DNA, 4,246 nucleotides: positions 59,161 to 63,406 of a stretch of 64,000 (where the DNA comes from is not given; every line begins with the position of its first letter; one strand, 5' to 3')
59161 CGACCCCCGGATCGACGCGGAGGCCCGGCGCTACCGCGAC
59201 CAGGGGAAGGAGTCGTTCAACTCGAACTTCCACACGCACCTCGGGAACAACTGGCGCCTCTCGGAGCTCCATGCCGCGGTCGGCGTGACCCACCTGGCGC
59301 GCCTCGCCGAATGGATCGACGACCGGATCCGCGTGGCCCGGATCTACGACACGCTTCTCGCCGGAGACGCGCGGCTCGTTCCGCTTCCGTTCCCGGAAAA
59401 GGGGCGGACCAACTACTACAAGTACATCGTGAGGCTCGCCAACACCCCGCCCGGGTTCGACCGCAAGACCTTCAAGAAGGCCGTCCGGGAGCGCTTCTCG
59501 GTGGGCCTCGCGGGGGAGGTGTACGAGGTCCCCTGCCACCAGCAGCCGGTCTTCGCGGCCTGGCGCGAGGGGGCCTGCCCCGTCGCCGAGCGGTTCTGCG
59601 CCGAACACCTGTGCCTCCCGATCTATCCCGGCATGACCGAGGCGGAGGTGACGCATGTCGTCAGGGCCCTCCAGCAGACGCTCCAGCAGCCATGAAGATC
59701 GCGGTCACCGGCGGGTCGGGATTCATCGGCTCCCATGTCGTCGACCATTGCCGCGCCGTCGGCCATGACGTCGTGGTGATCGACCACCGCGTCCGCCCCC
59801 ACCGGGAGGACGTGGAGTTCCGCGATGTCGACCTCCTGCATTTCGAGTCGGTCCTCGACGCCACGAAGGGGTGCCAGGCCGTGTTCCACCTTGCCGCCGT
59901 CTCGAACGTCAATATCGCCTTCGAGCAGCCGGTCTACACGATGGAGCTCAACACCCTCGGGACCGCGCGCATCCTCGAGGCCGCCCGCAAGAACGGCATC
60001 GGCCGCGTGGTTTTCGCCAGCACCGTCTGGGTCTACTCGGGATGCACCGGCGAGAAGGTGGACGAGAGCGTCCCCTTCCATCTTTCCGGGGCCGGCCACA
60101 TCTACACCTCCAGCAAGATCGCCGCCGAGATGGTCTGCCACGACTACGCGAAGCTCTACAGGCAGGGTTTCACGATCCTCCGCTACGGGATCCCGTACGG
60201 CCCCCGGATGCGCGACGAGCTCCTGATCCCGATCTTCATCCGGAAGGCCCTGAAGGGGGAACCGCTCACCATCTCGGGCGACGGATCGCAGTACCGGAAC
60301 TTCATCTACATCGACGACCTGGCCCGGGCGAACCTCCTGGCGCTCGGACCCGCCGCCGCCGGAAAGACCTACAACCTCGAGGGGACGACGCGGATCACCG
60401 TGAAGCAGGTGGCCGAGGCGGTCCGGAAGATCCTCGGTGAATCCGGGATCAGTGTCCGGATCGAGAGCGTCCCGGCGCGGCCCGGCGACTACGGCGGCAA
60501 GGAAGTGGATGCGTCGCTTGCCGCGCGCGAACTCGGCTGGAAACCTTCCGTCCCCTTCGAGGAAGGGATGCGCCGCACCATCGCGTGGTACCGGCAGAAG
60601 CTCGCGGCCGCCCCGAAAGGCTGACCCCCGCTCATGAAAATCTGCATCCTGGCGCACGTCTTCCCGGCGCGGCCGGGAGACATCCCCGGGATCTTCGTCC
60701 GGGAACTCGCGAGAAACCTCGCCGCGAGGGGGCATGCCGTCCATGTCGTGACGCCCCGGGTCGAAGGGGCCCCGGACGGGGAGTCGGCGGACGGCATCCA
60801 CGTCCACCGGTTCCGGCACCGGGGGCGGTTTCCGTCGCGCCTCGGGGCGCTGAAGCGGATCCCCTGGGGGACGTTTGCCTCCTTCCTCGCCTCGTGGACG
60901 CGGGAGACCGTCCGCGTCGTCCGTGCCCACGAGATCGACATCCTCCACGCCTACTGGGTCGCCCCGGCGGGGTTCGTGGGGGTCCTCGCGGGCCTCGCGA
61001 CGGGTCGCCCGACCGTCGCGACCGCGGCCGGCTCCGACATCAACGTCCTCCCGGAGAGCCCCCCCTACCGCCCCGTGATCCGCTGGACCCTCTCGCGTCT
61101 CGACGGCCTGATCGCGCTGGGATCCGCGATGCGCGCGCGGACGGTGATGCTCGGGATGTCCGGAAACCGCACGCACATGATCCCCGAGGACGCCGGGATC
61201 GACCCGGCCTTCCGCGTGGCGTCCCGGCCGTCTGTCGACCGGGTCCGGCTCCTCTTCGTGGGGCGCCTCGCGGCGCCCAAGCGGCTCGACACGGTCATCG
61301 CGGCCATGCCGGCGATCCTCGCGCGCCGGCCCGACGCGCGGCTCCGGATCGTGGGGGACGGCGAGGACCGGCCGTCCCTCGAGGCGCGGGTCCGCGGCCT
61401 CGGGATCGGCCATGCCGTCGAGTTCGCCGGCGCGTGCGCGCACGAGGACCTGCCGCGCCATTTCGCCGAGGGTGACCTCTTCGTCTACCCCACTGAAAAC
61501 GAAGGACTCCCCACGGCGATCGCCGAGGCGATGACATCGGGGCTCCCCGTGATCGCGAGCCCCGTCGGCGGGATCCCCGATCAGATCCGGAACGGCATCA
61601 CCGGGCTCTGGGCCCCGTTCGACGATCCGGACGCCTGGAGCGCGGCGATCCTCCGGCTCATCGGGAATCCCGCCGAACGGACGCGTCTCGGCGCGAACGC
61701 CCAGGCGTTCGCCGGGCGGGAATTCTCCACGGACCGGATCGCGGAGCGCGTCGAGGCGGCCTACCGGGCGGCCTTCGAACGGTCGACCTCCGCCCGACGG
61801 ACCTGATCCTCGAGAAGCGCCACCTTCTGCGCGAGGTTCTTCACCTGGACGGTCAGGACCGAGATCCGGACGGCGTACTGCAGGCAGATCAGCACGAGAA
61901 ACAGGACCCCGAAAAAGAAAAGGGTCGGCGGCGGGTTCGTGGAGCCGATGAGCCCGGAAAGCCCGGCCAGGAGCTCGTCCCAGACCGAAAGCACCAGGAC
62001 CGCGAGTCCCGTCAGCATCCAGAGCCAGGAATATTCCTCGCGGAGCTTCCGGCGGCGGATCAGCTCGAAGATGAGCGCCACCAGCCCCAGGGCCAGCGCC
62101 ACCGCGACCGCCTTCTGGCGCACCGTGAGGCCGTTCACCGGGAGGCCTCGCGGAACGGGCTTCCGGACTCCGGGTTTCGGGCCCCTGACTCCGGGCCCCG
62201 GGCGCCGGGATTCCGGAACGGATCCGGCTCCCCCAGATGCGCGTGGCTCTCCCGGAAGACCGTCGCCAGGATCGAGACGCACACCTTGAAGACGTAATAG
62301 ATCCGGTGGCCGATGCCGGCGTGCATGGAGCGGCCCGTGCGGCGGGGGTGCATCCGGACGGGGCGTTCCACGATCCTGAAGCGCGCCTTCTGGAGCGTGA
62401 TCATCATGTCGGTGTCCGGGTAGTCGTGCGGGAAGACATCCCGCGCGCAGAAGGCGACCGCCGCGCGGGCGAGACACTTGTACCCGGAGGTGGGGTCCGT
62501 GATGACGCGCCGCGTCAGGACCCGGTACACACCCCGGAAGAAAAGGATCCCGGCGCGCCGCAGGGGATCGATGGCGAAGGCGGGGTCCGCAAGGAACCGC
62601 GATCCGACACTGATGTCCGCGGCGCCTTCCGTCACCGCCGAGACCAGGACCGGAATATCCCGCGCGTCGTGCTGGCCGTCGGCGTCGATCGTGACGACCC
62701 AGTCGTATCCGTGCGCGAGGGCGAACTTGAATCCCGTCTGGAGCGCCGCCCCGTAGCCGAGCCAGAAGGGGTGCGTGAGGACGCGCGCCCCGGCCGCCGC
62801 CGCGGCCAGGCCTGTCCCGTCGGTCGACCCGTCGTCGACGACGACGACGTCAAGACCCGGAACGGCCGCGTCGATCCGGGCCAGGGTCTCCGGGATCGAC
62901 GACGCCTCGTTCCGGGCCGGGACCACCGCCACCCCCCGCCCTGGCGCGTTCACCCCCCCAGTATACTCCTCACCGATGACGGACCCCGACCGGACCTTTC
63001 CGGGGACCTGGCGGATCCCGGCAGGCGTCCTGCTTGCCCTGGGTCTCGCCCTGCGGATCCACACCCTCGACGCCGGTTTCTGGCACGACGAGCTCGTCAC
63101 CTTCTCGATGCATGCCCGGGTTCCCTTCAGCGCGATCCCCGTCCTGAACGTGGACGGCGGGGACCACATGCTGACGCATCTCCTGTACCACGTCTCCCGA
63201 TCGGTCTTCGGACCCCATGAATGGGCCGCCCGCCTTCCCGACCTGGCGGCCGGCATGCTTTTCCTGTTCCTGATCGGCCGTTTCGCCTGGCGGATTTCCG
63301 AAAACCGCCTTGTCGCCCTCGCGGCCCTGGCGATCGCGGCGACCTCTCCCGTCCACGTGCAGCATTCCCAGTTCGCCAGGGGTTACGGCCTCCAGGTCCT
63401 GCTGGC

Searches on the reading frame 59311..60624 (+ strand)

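Call 46: search_protein_families(library=pfam, proteins=[window:59311-60624:+])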
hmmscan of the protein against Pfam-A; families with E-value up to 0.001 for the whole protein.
window:59311-60624:+ (437 aa): 8 families
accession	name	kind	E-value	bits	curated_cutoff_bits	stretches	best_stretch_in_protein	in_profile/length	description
PF01370.27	Epimerase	-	1.5e-54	185.4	20.9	1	130-356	1-239/240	NAD dependent epimerase/dehydratase family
PF16363.11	GDP_Man_Dehyd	-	6.3e-41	141.4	27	1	132-423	2-332/332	GDP-mannose 4,6 dehydratase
PF01073.25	3Beta_HSD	-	2.1e-21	76.6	22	1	131-345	1-229/280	3-beta hydroxysteroid dehydrogenase/isomerase family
PF02719.21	Polysacc_synt_2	-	9.6e-15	55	20.2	2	131-238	2-128/293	Polysaccharide biosynthesis protein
PF04321.23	RmlD_sub_bind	-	1.3e-14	54.4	27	1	128-379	1-235/287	RmlD substrate binding domain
PF07993.18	NAD_binding_4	-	7.4e-11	42.1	20.1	1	179-294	80-206/258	Male sterility protein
PF13460.12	NAD_binding_10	-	8.2e-10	39.3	27.2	1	134-273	1-129/184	NAD(P)H-binding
PF05368.20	NmrA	-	0.00017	21.7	27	1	129-238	4-107/298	NmrA-like family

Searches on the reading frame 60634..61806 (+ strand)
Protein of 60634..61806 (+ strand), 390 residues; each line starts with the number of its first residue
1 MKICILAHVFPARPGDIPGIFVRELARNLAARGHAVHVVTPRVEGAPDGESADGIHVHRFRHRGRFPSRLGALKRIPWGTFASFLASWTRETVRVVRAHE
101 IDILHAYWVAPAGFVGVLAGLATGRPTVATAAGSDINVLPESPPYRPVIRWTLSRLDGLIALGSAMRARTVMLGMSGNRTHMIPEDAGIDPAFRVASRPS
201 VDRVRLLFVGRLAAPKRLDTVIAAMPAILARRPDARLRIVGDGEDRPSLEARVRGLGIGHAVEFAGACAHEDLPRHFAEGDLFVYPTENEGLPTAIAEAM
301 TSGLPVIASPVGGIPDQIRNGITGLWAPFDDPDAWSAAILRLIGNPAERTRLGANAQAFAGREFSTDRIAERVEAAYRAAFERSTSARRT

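Call 46: search_protein_families(library=pfam, proteins=[window:60634-61806:+])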
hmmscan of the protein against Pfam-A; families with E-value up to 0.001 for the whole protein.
window:60634-61806:+ (390 aa): 7 families
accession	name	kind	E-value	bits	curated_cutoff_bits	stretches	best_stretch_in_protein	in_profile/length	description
PF13692.12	Glyco_trans_1_4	-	1.9e-38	132.3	27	1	205-345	3-142/142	Glycosyl transferases group 1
PF00534.26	Glycos_transf_1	-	3.4e-38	131.3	26.4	1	198-357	10-170/172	Glycosyl transferases group 1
PF13579.12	Glyco_trans_4_4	-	4.2e-21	76.4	29.7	1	20-184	5-156/158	Glycosyl transferase 4-like domain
PF13439.12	Glyco_transf_4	-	1.7e-18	67.6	28.5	1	21-184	7-163/170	Glycosyltransferase Family 4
PF13477.12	Glyco_trans_4_2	-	3e-14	53.8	23.4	1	20-160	11-136/139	Glycosyl transferase 4-like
PF20706.3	GT4-conflict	-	2.2e-09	37.3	26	1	180-348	172-360/385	Family 4 Glycosyltransferase in conflict systems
PF13524.12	Glyco_trans_1_2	-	8.9e-07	29.4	25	1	228-374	9-143/144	Glycosyl transferase-like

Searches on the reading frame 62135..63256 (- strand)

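Call 46: search_protein_families(library=pfam, proteins=[window:62135-63256:-])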
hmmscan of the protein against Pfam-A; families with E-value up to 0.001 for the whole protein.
window:62135-63256:- (373 aa): 1 family
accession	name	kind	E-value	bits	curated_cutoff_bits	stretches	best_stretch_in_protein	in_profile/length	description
PF00535.33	Glycos_transf_2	-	3.2e-21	76.4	23.3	1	111-235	3-130/168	Glycosyl transferase family 2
